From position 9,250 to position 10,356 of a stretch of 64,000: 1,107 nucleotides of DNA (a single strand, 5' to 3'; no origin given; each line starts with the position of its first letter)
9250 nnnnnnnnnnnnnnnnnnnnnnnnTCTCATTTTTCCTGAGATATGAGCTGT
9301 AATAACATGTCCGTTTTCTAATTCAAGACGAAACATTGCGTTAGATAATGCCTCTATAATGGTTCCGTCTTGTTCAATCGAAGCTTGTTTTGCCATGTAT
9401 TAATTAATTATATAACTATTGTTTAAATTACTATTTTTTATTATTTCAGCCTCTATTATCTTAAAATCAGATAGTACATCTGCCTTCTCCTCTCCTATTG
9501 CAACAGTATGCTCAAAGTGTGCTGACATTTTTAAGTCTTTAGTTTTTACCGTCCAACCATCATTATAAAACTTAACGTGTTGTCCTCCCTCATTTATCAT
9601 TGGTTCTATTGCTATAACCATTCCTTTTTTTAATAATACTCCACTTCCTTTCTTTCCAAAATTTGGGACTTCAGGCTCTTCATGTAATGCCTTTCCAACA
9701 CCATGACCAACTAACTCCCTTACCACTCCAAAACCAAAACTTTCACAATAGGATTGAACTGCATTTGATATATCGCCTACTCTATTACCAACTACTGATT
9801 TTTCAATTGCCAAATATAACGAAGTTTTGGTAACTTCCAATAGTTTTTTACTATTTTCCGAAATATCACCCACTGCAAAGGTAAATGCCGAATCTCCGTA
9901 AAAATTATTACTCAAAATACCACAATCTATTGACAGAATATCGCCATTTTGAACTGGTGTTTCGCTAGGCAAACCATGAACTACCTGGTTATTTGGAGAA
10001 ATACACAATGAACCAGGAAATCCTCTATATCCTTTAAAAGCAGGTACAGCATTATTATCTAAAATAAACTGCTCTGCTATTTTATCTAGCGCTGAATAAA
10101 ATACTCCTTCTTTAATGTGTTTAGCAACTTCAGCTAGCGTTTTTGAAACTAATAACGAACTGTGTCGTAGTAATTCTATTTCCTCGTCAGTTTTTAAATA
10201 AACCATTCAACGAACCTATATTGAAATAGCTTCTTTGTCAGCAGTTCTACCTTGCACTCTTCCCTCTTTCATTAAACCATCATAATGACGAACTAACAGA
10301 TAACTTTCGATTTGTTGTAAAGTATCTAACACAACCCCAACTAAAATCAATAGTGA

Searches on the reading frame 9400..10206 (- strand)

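Call 88: search_protein_families(library=pfam, proteins=[window:9400-10206:-], max_evalue=0.001)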
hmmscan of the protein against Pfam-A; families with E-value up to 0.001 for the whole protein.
window:9400-10206:- (268 aa): 1 family
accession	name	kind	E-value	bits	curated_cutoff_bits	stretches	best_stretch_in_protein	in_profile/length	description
PF00557.29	Peptidase_M24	-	5.8e-43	147.5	23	1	11-238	1-207/208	Metallopeptidase family M24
